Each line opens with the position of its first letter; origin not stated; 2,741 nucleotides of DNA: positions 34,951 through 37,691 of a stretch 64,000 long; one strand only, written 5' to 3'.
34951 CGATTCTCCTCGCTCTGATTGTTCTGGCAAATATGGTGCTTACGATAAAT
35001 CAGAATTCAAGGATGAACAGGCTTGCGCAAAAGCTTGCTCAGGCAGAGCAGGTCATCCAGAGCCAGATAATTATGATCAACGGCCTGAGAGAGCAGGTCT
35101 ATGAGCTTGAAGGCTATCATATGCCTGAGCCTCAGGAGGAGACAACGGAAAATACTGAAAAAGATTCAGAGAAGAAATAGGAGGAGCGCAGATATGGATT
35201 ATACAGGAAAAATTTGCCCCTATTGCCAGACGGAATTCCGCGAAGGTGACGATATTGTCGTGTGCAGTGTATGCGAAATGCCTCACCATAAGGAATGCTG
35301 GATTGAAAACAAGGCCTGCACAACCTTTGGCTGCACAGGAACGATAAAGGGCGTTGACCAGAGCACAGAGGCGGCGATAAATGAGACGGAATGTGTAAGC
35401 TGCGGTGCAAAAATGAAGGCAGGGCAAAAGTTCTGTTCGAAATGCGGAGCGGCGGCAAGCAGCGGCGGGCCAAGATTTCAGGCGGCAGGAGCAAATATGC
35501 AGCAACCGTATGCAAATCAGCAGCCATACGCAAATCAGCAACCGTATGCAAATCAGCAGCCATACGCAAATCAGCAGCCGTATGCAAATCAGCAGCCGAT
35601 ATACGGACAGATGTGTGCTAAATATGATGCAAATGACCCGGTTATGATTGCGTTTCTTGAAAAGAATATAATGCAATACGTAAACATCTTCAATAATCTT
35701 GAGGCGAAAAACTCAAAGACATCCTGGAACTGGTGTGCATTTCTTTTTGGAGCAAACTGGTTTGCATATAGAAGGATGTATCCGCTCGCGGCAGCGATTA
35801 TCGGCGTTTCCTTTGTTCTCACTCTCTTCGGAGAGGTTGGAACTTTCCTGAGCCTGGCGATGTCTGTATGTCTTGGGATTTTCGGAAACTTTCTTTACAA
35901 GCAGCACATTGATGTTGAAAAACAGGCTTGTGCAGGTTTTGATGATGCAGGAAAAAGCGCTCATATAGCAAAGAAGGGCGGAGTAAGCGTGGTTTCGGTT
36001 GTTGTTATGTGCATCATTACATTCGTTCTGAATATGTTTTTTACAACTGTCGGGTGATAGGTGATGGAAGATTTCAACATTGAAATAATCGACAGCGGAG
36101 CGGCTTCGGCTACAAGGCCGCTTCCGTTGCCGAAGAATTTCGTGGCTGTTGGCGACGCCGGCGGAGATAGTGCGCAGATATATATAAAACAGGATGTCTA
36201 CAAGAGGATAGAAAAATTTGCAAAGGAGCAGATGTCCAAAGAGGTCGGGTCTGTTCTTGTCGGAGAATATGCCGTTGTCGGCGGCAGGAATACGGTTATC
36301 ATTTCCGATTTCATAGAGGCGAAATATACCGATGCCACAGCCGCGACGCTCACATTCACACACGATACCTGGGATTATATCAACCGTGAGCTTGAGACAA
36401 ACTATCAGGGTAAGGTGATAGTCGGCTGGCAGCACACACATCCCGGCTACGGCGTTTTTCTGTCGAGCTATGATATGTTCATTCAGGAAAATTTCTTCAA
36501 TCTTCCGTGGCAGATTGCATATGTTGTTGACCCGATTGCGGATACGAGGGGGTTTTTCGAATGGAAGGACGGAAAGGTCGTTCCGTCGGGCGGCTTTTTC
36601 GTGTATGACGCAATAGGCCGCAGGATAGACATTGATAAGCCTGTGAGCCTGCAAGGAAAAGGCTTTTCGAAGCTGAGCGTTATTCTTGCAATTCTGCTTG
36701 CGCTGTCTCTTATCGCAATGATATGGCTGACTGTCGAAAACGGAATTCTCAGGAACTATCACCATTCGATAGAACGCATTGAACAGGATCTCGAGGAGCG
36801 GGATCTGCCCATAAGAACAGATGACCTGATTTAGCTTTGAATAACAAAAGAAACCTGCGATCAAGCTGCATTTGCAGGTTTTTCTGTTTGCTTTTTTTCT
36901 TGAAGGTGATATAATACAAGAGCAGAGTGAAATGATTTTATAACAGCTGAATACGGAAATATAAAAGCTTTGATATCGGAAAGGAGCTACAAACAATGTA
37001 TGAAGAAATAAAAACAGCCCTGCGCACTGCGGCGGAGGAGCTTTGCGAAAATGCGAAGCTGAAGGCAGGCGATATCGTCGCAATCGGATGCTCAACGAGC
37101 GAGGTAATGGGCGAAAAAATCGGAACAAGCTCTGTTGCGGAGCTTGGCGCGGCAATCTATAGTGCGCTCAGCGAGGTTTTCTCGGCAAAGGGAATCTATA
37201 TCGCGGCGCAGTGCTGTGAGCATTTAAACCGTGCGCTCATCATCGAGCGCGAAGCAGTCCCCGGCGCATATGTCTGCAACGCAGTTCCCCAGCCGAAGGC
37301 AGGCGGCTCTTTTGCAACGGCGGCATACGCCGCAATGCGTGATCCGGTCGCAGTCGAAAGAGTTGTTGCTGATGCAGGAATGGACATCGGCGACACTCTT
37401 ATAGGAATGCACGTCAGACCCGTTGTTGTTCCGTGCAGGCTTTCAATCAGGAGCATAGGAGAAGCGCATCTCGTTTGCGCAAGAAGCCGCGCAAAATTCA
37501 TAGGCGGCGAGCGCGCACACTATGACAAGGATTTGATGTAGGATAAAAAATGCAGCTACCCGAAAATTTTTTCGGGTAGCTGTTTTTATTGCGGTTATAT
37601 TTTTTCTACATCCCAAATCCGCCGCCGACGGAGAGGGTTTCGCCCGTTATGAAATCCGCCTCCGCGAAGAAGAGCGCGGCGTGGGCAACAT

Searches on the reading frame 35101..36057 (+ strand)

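Call 4: search_protein_families(library=pfam, max_evalue=0.1, proteins=[window:35101-36057:+])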
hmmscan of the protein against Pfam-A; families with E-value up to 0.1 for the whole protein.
window:35101-36057:+ (318 aa): 6 families
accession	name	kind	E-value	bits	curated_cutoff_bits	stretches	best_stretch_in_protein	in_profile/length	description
PF14446.12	Prok-RING_1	-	6.4e-15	55.3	29.1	1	33-76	1-44/54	Prokaryotic RING finger family 1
PF10947.13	DUF2628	-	8.8e-08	33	23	1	201-264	15-85/93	Protein of unknown function (DUF2628)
PF13240.11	Zn_Ribbon_1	-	9.2e-06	25.7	25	1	98-117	2-21/23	zinc-ribbon domain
PF13248.11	Zn_ribbon_3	-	5.3e-05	23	27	1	95-117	2-24/26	zinc-ribbon domain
PF12773.13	DZR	-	0.0009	19.8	27.3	1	77-116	17-45/45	Double zinc ribbon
PF18912.6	DZR_2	-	0.0093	16.2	27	1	97-119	9-31/56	Double zinc ribbon domain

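Call 57: search_protein_families(library=padloc, max_evalue=0.001, proteins=[window:35191-36057:+])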
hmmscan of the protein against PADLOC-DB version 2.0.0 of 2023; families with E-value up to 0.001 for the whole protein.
window:35191-36057:+ (288 aa): 0 families

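Call 58: search_protein_families(library=ncbifam, max_evalue=0.001, proteins=[window:35191-36057:+])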
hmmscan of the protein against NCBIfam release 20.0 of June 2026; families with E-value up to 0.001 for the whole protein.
window:35191-36057:+ (288 aa): 0 families

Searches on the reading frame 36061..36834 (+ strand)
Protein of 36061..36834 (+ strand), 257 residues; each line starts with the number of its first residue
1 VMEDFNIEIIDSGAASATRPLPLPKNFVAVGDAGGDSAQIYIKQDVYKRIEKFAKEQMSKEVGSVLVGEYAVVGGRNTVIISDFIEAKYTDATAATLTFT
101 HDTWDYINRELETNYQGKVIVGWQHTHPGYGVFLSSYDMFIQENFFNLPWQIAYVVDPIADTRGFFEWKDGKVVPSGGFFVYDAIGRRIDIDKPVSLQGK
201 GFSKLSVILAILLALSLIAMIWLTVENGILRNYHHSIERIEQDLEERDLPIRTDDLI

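Call 4: search_protein_families(library=pfam, max_evalue=0.1, proteins=[window:36061-36834:+])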
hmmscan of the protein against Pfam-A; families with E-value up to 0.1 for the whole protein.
window:36061-36834:+ (257 aa): 3 families
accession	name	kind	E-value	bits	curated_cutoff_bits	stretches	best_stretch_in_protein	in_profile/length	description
PF01398.27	JAB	-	7e-07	29.5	22.5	1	38-145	4-111/117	JAB1/Mov34/MPN/PAD-1 ubiquitin protease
PF14464.11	Prok-JAB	-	0.0015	18.8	25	1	44-138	2-86/114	Prokaryotic homologs of the JAB domain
PF08734.17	GYD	-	0.056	13.9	31.4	0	50-88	21-59/91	GYD domain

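Call 57: search_protein_families(library=padloc, max_evalue=0.001, proteins=[window:36061-36834:+])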
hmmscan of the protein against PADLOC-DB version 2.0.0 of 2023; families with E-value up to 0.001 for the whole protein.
window:36061-36834:+ (257 aa): 5 families
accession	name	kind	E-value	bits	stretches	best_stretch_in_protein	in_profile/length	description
PDLC00890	JAB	-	3.6e-11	40.8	1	38-139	10-109/157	JAB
PDLC00896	JAB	-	1.3e-05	23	1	37-140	10-113/159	JAB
PDLC00909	JAB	-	8.4e-05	20.3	1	38-129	18-109/168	JAB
PDLC00889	JAB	-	0.00039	18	1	37-138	18-116/168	JAB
PDLC00894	JAB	-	0.00052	18.1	1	36-130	11-106/158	JAB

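Call 58: search_protein_families(library=ncbifam, max_evalue=0.001, proteins=[window:36061-36834:+])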
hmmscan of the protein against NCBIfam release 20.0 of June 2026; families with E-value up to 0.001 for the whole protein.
window:36061-36834:+ (257 aa): 0 families

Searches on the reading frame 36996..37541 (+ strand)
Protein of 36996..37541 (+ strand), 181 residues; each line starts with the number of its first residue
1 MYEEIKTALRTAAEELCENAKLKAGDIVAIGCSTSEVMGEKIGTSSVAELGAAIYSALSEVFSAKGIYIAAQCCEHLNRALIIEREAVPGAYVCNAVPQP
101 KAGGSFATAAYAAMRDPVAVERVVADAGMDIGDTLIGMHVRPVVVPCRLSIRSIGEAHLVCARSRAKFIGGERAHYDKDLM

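Call 57: search_protein_families(library=padloc, max_evalue=0.001, proteins=[window:36996-37541:+])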
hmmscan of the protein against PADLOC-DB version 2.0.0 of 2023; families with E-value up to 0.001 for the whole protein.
window:36996-37541:+ (181 aa): 0 families

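Call 58: search_protein_families(library=ncbifam, max_evalue=0.001, proteins=[window:36996-37541:+])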
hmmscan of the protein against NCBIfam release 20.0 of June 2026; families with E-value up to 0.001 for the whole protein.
window:36996-37541:+ (181 aa): 1 family
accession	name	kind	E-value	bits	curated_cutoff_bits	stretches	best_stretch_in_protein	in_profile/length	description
TIGR01440.1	TIGR01440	hypoth_equivalog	2e-62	210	145.3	1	9-176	3-172/172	TIGR01440 family protein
